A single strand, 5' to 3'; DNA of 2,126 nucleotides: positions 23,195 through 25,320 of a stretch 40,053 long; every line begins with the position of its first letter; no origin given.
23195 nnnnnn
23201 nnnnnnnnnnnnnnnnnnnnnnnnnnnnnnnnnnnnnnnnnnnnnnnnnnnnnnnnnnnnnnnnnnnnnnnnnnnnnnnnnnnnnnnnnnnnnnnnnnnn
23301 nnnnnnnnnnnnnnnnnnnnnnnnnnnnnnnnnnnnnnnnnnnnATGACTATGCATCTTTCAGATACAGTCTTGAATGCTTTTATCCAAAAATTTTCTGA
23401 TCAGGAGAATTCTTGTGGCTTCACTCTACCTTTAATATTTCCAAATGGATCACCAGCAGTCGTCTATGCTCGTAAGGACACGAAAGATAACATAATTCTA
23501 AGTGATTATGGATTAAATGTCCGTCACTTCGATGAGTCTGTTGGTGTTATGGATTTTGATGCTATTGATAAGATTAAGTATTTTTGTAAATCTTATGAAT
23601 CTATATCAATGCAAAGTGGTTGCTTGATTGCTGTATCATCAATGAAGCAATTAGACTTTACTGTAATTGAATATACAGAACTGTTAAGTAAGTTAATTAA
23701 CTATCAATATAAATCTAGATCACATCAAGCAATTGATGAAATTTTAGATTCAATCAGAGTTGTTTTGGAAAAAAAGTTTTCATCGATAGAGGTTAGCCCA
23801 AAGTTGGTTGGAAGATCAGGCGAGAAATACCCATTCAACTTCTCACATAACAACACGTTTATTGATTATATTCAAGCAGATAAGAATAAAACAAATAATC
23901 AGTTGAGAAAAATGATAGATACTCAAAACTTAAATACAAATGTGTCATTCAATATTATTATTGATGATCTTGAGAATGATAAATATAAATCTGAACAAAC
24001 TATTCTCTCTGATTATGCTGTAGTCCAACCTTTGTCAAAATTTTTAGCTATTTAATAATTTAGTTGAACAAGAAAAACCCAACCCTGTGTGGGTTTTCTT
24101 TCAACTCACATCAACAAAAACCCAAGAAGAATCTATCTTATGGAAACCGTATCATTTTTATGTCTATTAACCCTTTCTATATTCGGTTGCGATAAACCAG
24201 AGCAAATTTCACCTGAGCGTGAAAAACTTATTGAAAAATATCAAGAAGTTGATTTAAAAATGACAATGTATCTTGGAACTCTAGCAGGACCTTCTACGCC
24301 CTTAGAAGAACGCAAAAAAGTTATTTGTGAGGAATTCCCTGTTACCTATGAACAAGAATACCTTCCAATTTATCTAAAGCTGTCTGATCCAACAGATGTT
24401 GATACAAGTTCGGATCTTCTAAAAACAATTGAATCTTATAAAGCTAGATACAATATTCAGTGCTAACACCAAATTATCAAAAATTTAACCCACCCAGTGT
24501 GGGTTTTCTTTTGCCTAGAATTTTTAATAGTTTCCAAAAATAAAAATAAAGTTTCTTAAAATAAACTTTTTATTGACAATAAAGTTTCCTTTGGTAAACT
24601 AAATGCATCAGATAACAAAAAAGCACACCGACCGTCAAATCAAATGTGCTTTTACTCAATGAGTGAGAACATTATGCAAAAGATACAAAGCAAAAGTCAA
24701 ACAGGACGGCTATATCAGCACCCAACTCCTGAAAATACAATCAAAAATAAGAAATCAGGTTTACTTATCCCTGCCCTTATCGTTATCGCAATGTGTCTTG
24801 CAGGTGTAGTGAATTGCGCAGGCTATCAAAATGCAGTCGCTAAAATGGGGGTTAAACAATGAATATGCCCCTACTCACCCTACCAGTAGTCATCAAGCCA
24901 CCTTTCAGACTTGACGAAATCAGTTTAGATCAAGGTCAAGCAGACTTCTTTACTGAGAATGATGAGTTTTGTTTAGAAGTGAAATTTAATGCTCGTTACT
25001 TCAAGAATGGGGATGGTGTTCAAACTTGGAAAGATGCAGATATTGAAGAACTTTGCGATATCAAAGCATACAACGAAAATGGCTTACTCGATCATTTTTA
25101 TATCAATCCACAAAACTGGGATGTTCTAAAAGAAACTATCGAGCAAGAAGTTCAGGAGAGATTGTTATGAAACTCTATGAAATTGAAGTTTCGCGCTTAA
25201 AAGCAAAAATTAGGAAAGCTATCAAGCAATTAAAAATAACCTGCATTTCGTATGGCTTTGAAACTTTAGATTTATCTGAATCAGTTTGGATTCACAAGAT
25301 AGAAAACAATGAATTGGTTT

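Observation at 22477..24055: ORFan cassette in the rexAB-equivalent slot between cI and the OL-type operators: candidate prophage-encoded defence/exclusion system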

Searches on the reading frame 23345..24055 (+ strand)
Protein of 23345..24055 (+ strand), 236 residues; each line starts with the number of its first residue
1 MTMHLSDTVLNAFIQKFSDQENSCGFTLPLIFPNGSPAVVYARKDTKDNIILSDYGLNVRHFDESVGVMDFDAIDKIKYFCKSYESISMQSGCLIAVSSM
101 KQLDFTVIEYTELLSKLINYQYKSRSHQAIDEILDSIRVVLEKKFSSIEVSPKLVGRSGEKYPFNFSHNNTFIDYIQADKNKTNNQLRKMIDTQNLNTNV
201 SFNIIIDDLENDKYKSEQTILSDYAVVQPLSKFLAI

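Call 3: search_protein_families(library=pfam, proteins=[window:23345-24055:+], max_evalue=0.1)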
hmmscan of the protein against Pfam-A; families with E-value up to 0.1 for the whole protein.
window:23345-24055:+ (236 aa): 1 family
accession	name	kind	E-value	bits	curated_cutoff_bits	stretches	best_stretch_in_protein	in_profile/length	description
PF08861.15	DUF1828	-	0.043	14.6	22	0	29-65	2-38/91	Domain of unknown function DUF1828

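Call 4: search_protein_families(library=padloc, proteins=[window:23345-24055:+], max_evalue=0.1)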
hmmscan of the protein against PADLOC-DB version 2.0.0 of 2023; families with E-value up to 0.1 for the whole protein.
window:23345-24055:+ (236 aa): 1 family
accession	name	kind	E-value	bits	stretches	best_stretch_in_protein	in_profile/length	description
PDLC04540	PDC-M24B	-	1.9e-06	25.7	1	25-190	26-195/256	-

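Call 5: search_protein_families(library=phrogs, proteins=[window:23345-24055:+], max_evalue=0.01)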
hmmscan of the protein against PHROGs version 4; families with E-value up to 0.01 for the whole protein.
window:23345-24055:+ (236 aa): 2 families
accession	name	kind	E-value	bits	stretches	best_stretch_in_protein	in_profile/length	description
phrog_1960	-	unknown function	1.4e-18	68.2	1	29-234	29-238/246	-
phrog_5059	-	unknown function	0.00052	20.4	0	143-226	146-241/259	-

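Call 9: find_homologous_proteins(query=window:23345-24055:+)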
Query window:23345-24055:+ (236 aa): 27 proteins with E <= 0.001 among 468 candidates.
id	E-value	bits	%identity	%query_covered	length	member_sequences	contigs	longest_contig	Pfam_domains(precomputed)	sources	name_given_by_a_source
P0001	1.5e-148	511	100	100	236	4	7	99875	-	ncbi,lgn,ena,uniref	ncbi:hypothetical protein [Acinetobacter guillouiae]|uniref:hypothetical protein n=1 Tax=Acinetobact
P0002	4.7e-137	473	90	100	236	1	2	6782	-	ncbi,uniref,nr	ncbi:hypothetical protein [Acinetobacter sp. MN12]|uniref:hypothetical protein n=1 Tax=Acinetobacter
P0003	3.0e-133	461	89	100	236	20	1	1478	-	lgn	-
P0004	6.2e-133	460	86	100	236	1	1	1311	-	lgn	-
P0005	5.2e-130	450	88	99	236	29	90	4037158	-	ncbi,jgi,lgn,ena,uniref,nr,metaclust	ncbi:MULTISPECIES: hypothetical protein [Acinetobacter]|uniref:hypothetical protein n=1 Tax=Acinetob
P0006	2.0e-128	445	85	100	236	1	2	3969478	-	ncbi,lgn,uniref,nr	ncbi:hypothetical protein [Acinetobacter pullicarnis]|uniref:hypothetical protein n=1 Tax=Acinetobac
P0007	3.0e-128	444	85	99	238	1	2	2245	-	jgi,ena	jgi:hypothetical protein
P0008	8.2e-127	440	84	100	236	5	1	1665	-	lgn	-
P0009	2.3e-125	435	83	100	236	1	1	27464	-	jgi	-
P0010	4.0e-123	428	82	100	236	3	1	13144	-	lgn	-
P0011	3.6e-122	424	82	99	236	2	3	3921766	-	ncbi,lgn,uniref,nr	ncbi:hypothetical protein OHW02_14845 [Acinetobacter baumannii]|uniref:hypothetical protein n=1 Tax=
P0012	9.3e-122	423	82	99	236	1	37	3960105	-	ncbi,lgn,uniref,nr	ncbi:hypothetical protein [Acinetobacter baumannii]|uniref:hypothetical protein n=1 Tax=Acinetobacte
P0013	1.6e-120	419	82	99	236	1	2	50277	-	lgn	-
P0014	2.5e-117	409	78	100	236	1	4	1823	-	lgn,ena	-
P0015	2.4e-116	405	78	100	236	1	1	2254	PF08861.16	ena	-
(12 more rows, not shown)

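Call 11: search_dna_similar(query=window:23345-24055:+, collection=phages, mode=protein, max_evalue=0.001, max_rows=40)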
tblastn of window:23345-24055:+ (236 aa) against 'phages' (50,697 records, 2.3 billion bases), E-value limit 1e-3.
Records with a match: 1; places in all: 1; records where one place covers at least 80% of the query: 1.
Best place of each record, by identity: <60% 1.
By first word of the organism name: Acinetobacter 1.
By host as written in the record: Acinetobacter baumannii 1326 1.
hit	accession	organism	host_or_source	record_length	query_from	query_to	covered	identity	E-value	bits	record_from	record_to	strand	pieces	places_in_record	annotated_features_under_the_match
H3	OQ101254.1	Acinetobacter phage Acba_11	Acinetobacter baumannii 1326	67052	18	235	92%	30.0%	7e-20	94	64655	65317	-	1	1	hypothetical protein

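Call 13: get_annotated_region(hit=H3, flank=4000)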
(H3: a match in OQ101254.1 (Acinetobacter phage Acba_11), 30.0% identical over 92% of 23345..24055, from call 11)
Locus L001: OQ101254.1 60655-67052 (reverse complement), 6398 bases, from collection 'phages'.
description: Acinetobacter phage Acba_11, complete genome.
organism: Acinetobacter phage Acba_11 (NCBI taxid 3024177)
taxonomy: Viruses; Duplodnaviria; Heunggongvirae; Uroviricota; Caudoviricetes
host: Acinetobacter baumannii 1326; source: water; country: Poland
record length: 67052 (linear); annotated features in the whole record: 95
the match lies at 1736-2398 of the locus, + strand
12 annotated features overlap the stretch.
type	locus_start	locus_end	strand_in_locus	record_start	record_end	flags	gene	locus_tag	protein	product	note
CDS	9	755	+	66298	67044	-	-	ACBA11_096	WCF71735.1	repressor protein CI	-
CDS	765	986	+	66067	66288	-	-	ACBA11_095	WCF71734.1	hypothetical protein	-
CDS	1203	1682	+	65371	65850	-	-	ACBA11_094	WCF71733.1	hypothetical protein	-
CDS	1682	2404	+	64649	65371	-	-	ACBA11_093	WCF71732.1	hypothetical protein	-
CDS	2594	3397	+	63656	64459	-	-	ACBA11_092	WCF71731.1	hypothetical protein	-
CDS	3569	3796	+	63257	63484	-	-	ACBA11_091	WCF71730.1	hypothetical protein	-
CDS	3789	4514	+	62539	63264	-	-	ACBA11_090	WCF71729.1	hypothetical protein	-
CDS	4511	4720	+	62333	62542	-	-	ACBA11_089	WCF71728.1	hypothetical protein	-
CDS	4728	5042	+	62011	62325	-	-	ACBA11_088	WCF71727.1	hypothetical protein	-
CDS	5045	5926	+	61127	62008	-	-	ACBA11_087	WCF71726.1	putative RecA-like recombination and repairprotein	Derived using Geneious Prime 2022.1.1 'Annotate from Database' based on nucleotide similarity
CDS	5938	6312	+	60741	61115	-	-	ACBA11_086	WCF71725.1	hypothetical protein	-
CDS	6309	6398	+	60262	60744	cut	-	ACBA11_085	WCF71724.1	hypothetical protein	-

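Call 24: find_related_loci(query=A3, collection=genome_contigs, flank=6000)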
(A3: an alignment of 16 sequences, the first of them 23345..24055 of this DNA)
Query A3 (236 aa) in genome_contigs; peptide patterns used: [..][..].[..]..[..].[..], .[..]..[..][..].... (x = any residue, [..] = any of these).
83 stretches matched a pattern; 1 encode a relative of the query (tblastn E <= 1e-3); 1 distinct loci.
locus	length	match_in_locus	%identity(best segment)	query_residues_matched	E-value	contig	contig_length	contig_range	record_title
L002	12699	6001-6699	45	1-234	1e-71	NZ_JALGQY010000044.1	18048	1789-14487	Acinetobacter lwoffii strain K1 NODE_45_length_18048_cov_229.86_ID_40657, whole genome shotgun sequence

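Call 25: find_related_loci(query=A3, collection=viral_contigs, flank=6000)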
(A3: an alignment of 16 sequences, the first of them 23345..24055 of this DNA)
Query A3 (236 aa) in viral_contigs; peptide patterns used: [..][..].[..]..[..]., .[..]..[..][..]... (x = any residue, [..] = any of these).
221 stretches matched a pattern; 21 encode a relative of the query (tblastn E <= 1e-3); 21 distinct loci.
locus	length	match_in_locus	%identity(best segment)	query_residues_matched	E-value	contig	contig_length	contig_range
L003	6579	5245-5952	90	1-236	4e-147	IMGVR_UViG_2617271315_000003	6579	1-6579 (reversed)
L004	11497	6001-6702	88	1-234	6e-139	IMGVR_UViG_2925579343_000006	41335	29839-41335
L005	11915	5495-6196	88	1-234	6e-139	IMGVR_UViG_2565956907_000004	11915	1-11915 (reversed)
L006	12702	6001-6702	88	1-234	7e-139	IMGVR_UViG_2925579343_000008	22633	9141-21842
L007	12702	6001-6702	88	1-234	7e-139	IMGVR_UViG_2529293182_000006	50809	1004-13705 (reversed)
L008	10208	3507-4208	88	1-234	7e-139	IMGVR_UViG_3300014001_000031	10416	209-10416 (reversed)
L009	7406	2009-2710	88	1-234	6e-139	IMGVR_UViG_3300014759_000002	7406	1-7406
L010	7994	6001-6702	88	1-234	7e-139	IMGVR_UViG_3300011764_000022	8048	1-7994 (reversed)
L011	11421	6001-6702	88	1-234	7e-139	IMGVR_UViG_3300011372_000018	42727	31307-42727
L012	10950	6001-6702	88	1-234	7e-139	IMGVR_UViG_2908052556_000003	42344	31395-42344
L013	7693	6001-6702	88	1-234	7e-139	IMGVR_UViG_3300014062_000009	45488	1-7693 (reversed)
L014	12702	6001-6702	88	1-234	7e-139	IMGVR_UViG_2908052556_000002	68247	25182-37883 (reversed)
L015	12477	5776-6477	88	1-234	7e-139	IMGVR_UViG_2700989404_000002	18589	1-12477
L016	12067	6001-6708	85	1-236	5e-138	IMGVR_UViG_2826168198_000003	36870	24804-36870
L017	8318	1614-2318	83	1-235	2e-134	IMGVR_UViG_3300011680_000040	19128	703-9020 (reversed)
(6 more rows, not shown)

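Call 28: predict_structure(alignment_id=A3)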
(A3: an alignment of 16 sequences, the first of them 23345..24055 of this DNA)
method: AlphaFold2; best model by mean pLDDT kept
length: 236 residues; sequences in the alignment: 16
mean_pLDDT: 62.8   pTM: 0.37
mean pLDDT of the five models: 62.8, 52.4, 52.2, 48.3, 46.1
residues with pLDDT >= 90: 0; 70-90: 71; 50-70: 142; < 50: 23
segments of 3 or more residues with pLDDT < 50: 1-6, 154-164
pLDDT, mean of each block of 10 residues (from residue 1): 43 54 62 58 75 75 70 71 65 73 54 58 54 65 61 44 53 64 67 70 70 65 75 61
secondary structure, 60 per line:
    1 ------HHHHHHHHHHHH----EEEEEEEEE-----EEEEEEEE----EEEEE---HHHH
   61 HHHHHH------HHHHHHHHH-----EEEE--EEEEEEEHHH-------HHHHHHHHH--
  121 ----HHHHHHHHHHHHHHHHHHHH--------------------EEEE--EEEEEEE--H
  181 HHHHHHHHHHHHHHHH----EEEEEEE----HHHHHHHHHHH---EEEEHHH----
elements in order: H7-18 E23-31 E37-44 E49-53 H57-66 H73-81 E87-90 E93-99 H110-118 H125-144 E165-168 E171-177 H180-196 E201-207 H212-222 E226-229

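Call 36: search_solved_structures(query=A3, max_evalue=10)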
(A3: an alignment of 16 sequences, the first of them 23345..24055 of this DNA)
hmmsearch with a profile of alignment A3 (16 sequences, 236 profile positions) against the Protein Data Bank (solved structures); distinct sequences matched with E-value up to 10: 0.

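Call 40: fold_search(model_id=the predicted structure, library=pdb)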
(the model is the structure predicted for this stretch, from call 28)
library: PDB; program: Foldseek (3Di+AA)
matches with E <= 10: 684; with E <= 0.001: 0
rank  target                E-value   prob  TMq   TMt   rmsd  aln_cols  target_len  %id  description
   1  2wkq                  4.1e-03  0.33  0.20  0.16  17.2       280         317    8  Structure of a photoactivatable Rac1 containing the Lov2 C450A Mutant (released 2009-08-18)
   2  2wkp                  3.2e-02  0.16  0.20  0.16  17.1       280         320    8  Structure of a photoactivatable Rac1 containing Lov2 Wildtype (released 2009-08-18)
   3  2wkr                  3.2e-02  0.15  0.20  0.16  17.3       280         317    8  Structure of a photoactivatable Rac1 containing the Lov2 C450M Mutant (released 2009-08-18)
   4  2mwg_MODEL_1_A        3.6e-02  0.18  0.17  0.16  16.8       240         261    8  Full-Length Solution Structure Of YtvA, a LOV-Photoreceptor Protein and Regulator of Bacterial Stress Response (released 2016-05-25)
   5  4bxo_B                5.3e-02  0.96  0.20  0.24   2.9        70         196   14  Architecture and DNA recognition elements of the Fanconi anemia FANCM- FAAP24 complex (released 2013-08-28)
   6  7b0u_0                8.3e-02  0.12  0.16  0.14  17.6       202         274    8  Stressosome complex from Listeria innocua (released 2021-12-01)
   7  4m6w_B                1.1e-01  0.87  0.21  0.25   3.2        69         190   17  Crystal structure of the C-terminal segment of FANCM in complex with FAAP24 (released 2013-10-02)
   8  9hjo_D                1.7e-01  0.77  0.19  0.23   3.7        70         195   14  FANCM-FAAP24-dsDNA complex (released 2025-06-11)
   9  9hjo_B                1.9e-01  0.75  0.19  0.23   3.7        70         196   14  FANCM-FAAP24-dsDNA complex (released 2025-06-11)
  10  2y9j_Y                2.5e-01  0.08  0.13  0.17  15.5       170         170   12  THREE-DIMENSIONAL MODEL OF SALMONELLA'S NEEDLE COMPLEX AT SUBNANOMETER RESOLUTION (released 2011-03-23)
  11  8p94_D                3.0e-01  0.08  0.16  0.14  17.9       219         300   10  Cryo-EM structure of cortactin stabilized Arp2/3-complex nucleated actin branches (released 2024-01-03)
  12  5j1p                  3.2e-01  0.10  0.17  0.21  14.5       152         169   12  Lassa virus L protein cap-snatching endonuclease. Bound to two manganese ions (released 2016-06-29)
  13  6jhk_B                3.4e-01  0.54  0.20  0.34   4.3        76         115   14  Crystal Structure of Bacillus subtilis RsbS (released 2019-09-11)
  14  1xmx                  3.4e-01  0.21  0.26  0.17  12.4       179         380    9  Crystal structure of protein VC1899 from Vibrio cholerae (released 2004-11-16)
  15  4f0p_B                3.4e-01  0.20  0.22  0.13  12.3       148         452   11  MspJI Restriction Endonuclease - P31 Form (released 2012-08-08)
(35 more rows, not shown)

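Call 54: search_protein_families(library=pfam, alignment_id=A5, max_evalue=1)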
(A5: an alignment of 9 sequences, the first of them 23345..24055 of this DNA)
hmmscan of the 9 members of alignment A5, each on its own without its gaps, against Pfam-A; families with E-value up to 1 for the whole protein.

A. member 1, window:23345-24055:+ (236 aa): 1 family
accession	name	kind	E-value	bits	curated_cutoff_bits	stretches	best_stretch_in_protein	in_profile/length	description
PF08861.15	DUF1828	-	0.043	14.6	22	1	29-65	2-38/91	Domain of unknown function DUF1828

B. families by the number of members that match (of 9 scanned): 7 families
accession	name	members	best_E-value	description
PF08861.15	DUF1828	8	2.2e-10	Domain of unknown function DUF1828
PF08862.16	DUF1829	3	0.00067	Domain of unknown function DUF1829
PF22462.2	Ctf19_RWD2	1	0.0092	Ctf19, second RWD domain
PF04665.18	Pox_A32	1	0.016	Poxvirus A32 protein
PF14677.12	FANCI_S3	1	0.065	FANCI solenoid 3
PF14069.11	SpoVIF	1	0.082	Stage VI sporulation protein F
PF18237.6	Tk-SP_N-pro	1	0.21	Tk-SP N-propeptide domain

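Call 55: search_solved_structures(query=A5, max_evalue=10, show_alignments=2)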
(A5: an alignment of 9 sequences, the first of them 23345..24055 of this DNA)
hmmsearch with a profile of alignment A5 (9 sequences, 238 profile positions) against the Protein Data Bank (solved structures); distinct sequences matched with E-value up to 10: 7.
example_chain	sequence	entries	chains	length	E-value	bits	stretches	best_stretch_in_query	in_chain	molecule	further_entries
4hbl_A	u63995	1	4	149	0.068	16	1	80-130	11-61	Transcriptional regulator, MarR family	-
5hli_A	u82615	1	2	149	0.28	13.9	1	80-130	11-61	MarR family transcriptional regulator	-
6dkm_B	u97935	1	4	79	0.3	13.8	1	104-151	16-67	DHD131_B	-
5hlg_A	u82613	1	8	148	0.32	13.8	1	80-130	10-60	MarR family transcriptional regulator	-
5hlh_A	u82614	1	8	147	0.35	13.6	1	81-130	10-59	MarR family transcriptional regulator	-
1wkb_A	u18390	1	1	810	3.1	10.5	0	95-148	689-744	Leucyl-tRNA synthetase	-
6egc_A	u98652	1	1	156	4.2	10.1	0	101-143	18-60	SC_2L4HC2_23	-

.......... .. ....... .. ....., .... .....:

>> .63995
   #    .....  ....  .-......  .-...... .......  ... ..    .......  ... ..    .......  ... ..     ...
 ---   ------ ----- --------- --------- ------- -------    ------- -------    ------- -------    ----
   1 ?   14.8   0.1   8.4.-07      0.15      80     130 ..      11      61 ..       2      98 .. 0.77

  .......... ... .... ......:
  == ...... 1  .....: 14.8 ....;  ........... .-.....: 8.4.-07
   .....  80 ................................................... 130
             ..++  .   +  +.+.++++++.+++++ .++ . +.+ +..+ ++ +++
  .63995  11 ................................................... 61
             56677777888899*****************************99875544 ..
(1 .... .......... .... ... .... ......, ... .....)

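Call 56: search_protein_families(library=padloc, proteins=[L001:1203-1682:+, L001:1682-2404:+], max_evalue=0.01)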
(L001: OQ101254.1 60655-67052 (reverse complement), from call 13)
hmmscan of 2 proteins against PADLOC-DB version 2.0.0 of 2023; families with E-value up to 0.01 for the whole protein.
L001:1203-1682:+ (159 aa): 0 families

L001:1682-2404:+ (240 aa): 0 families

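Call 77: search_dna_similar(query=window:23345-24055:+, collection=plasmids, mode=protein, max_evalue=0.001, max_rows=20)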
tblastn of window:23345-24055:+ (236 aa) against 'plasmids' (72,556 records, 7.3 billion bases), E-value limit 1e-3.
Records with a match: 3; places in all: 3; records where one place covers at least 80% of the query: 3.
Best place of each record, by identity: 80-90% 2; <60% 1.
By first word of the organism name: Acinetobacter 3.
By predicted mobility (MOB-suite, as given by PLSDB): non-mobilizable 3.
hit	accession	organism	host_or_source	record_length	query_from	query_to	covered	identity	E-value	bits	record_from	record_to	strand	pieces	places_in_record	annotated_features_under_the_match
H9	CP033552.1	Acinetobacter nosocomialis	Homo sapiens,Bacterial culture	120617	1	234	99%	87.6%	2e-134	423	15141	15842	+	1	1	none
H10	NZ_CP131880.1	Acinetobacter nosocomialis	Homo sapiens,culture,respiratory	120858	1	234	99%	87.6%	2e-134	423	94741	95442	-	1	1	hypothetical protein (x2)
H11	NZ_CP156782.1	Acinetobacter sp. ANC 7933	cattle,whole organism,cattle feces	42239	1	236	100%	48.1%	2e-56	244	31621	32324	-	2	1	hypothetical protein (x2)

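Call 83: search_protein_families(library=ncbifam, proteins=[window:23345-24055:+, L017:457-936:+], max_evalue=0.01)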
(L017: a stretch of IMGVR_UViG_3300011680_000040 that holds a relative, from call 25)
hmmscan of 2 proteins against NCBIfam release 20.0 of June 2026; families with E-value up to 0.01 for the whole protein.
window:23345-24055:+ (236 aa): 0 families

L017:457-936:+ (159 aa): 0 families

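Call 85: fold_search(model_id=the predicted structure, library=viral)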
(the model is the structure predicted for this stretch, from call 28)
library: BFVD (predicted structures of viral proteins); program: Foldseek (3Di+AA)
matches with E <= 10: 729; with E <= 0.001: 3
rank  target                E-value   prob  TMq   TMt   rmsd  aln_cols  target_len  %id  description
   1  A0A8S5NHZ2            5.1e-10  1.00  0.35  0.33  18.4       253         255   18  DUF1828 domain-containing protein [Siphoviridae sp. ctRg81]
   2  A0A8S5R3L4            1.2e-07  1.00  0.34  0.30  12.1       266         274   15  Uncharacterized protein [Podoviridae sp. ct8nN1]
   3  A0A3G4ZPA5            1.2e-04  0.93  0.23  0.21  14.5       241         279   12  BRO-N domain containing protein [Terrestrivirus sp.]
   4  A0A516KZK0            1.9e-03  0.80  0.27  0.23  19.3       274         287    7  (no name in the UniProt tables at hand)
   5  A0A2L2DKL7            3.9e-03  0.75  0.28  0.25  15.2       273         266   12  N domain-containing protein [Acanthamoeba polyphaga mimivirus]
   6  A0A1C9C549            4.7e-03  0.85  0.28  0.30  12.6       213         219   10  Putative Kila-N domain-containing protein [Heterosigma akashiwo virus 01]
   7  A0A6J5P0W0            5.7e-03  0.77  0.22  0.21  13.1       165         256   15  HTH_XRE domain containing protein [uncultured Caudovirales phage]
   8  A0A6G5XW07            9.5e-03  0.90  0.23  0.37  10.6       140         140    8  (no name in the UniProt tables at hand)
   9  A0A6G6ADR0            1.2e-02  0.92  0.27  0.45  14.3       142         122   15  KilA-n domain-containing protein [Borely moumouvirus]
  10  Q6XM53                1.2e-02  0.75  0.26  0.17  15.6       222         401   10  FirrV-1-A34 [Feldmannia irregularis virus a]
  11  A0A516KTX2            2.0e-02  0.35  0.25  0.23  15.1       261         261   10  (no name in the UniProt tables at hand)
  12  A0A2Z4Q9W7            2.3e-02  0.30  0.20  0.21  15.4       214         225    8  (no name in the UniProt tables at hand)
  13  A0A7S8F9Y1            2.3e-02  0.16  0.15  0.17  18.7       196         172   11  BRO-G [Lymantria dispar multicapsid nuclear polyhedrosis virus]
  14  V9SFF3                3.0e-02  0.96  0.30  0.34   4.9       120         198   13  DNA-directed RNA polymerase subunit RPB5 [Tunisvirus fontaine2]
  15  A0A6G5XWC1            3.6e-02  0.97  0.32  0.52   6.5       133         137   11  (no name in the UniProt tables at hand)
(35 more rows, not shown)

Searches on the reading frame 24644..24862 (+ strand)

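Call 3: search_protein_families(library=pfam, proteins=[window:24644-24862:+], max_evalue=0.1)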
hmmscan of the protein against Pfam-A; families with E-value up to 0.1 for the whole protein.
window:24644-24862:+ (72 aa): 1 family
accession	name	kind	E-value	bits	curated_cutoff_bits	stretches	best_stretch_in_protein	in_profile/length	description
PF05634.16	APO_RNA-bind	-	0.074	12.9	25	1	11-53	33-75/200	APO RNA-binding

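Call 4: search_protein_families(library=padloc, proteins=[window:24644-24862:+], max_evalue=0.1)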
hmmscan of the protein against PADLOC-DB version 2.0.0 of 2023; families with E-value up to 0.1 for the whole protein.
window:24644-24862:+ (72 aa): 0 families

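Call 5: search_protein_families(library=phrogs, proteins=[window:24644-24862:+], max_evalue=0.01)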
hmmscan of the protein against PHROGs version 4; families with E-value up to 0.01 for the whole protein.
window:24644-24862:+ (72 aa): 0 families

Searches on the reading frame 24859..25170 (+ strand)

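Call 3: search_protein_families(library=pfam, proteins=[window:24859-25170:+], max_evalue=0.1)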
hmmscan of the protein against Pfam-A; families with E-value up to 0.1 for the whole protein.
window:24859-25170:+ (103 aa): 0 families

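Call 4: search_protein_families(library=padloc, proteins=[window:24859-25170:+], max_evalue=0.1)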
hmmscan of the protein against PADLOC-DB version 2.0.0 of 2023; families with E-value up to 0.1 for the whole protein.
window:24859-25170:+ (103 aa): 0 families

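Call 5: search_protein_families(library=phrogs, proteins=[window:24859-25170:+], max_evalue=0.01)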
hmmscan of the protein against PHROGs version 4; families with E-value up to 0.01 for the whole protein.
window:24859-25170:+ (103 aa): 1 family
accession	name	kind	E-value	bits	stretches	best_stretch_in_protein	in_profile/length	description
phrog_9193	-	unknown function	9.4e-23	81.3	1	9-102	34-125/125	-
